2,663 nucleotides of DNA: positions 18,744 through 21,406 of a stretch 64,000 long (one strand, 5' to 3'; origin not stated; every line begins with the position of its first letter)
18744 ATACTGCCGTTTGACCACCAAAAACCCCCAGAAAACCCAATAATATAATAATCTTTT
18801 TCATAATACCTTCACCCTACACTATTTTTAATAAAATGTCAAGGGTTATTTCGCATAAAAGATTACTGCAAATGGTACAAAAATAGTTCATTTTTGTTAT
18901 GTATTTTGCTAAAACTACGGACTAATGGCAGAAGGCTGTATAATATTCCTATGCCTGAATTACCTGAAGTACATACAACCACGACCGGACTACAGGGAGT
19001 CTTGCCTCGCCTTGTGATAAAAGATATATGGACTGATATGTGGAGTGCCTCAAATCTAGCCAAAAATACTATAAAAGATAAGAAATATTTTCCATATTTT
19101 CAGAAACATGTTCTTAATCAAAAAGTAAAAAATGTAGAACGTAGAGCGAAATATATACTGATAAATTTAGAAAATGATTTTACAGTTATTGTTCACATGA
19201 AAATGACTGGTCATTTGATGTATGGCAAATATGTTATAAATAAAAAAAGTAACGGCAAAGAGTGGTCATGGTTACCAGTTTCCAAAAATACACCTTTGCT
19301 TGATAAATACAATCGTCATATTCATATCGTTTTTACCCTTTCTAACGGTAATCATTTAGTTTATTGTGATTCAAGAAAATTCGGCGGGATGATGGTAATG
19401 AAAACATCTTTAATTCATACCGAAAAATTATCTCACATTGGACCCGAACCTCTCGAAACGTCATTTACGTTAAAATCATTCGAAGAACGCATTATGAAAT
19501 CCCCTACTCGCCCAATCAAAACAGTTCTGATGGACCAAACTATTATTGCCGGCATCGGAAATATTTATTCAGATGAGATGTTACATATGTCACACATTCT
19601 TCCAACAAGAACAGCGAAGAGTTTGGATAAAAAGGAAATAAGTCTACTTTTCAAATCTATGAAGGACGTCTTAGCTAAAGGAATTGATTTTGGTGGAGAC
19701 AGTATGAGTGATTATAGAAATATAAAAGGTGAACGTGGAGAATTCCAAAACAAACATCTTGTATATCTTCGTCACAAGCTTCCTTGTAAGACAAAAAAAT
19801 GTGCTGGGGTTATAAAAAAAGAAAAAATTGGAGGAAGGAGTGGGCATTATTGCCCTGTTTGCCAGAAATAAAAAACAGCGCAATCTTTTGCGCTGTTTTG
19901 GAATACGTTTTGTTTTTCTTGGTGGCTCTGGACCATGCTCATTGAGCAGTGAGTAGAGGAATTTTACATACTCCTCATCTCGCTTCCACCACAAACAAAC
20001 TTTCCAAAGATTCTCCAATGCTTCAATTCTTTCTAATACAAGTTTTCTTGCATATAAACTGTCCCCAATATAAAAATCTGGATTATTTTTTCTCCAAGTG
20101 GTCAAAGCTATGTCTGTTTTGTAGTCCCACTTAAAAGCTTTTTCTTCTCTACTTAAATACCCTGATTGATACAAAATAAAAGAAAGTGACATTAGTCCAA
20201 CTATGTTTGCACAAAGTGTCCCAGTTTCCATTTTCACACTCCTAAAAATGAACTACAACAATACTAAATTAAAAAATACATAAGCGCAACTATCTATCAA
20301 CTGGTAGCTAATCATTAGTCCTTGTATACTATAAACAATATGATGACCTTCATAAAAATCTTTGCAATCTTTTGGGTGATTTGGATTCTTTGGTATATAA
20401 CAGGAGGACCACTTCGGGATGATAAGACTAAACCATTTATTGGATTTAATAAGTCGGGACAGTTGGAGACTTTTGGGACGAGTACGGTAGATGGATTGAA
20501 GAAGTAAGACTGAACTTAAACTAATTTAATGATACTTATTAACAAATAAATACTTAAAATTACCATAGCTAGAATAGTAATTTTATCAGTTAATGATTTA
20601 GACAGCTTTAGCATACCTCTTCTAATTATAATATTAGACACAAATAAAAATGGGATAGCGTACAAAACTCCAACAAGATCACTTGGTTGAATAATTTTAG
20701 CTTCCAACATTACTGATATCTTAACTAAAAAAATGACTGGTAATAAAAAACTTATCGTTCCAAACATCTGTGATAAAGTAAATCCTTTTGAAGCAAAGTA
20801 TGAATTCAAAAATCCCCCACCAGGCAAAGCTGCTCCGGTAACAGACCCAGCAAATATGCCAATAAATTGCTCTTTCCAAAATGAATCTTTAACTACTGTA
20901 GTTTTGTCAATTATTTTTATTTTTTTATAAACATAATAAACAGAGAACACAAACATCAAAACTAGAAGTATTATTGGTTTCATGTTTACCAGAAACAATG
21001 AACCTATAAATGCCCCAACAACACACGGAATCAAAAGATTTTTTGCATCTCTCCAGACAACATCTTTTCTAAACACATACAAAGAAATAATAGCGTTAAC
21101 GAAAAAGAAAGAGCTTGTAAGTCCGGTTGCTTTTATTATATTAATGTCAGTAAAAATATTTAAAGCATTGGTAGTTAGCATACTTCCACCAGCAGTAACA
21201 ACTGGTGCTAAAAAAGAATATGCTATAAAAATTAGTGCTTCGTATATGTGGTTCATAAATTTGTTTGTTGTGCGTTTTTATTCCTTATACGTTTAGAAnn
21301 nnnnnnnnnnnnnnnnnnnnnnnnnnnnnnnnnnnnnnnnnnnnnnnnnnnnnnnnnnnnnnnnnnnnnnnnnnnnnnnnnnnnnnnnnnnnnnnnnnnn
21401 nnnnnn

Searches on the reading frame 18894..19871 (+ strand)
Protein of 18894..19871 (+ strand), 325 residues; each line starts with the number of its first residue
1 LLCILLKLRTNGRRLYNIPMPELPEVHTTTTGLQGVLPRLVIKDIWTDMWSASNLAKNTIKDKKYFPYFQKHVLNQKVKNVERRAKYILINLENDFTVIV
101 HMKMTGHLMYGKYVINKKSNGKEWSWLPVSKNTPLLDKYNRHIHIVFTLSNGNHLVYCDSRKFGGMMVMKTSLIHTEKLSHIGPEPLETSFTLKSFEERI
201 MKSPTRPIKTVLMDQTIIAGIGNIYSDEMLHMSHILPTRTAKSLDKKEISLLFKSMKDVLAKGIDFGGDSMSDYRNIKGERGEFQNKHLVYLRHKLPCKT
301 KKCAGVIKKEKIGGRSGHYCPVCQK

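Call 10: search_protein_families(library=pfam, proteins=[window:18894-19871:+], max_evalue=0.001)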
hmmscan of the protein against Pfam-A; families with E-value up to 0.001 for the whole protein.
window:18894-19871:+ (325 aa): 3 families
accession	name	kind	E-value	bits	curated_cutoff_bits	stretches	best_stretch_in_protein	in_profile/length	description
PF06831.19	H2TH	-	3e-27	94.9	34.7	1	182-273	1-91/93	Formamidopyrimidine-DNA glycosylase H2TH domain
PF01149.29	Fapy_DNA_glyco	-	8.7e-23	81.6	25.5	1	20-166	1-117/117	Formamidopyrimidine-DNA glycosylase N-terminal domain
PF06827.20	zf-FPG_IleRS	-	4.6e-05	23.6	21.3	1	300-325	6-29/30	Zinc finger found in FPG and IleRS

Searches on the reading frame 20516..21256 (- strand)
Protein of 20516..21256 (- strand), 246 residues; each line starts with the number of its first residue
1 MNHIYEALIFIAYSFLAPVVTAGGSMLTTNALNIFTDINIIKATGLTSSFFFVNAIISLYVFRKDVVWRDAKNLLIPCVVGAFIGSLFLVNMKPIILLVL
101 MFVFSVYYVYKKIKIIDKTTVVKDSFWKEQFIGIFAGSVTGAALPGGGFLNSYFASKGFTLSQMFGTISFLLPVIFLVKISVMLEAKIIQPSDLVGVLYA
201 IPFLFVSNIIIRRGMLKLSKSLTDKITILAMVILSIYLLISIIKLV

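Call 10: search_protein_families(library=pfam, proteins=[window:20516-21256:-], max_evalue=0.001)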
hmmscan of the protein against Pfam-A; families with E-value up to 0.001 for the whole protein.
window:20516-21256:- (246 aa): 1 family
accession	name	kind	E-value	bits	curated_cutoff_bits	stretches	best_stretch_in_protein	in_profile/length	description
PF01925.25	TauE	-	5.4e-15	56.1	32.6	1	8-238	3-237/237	Sulfite exporter TauE/SafE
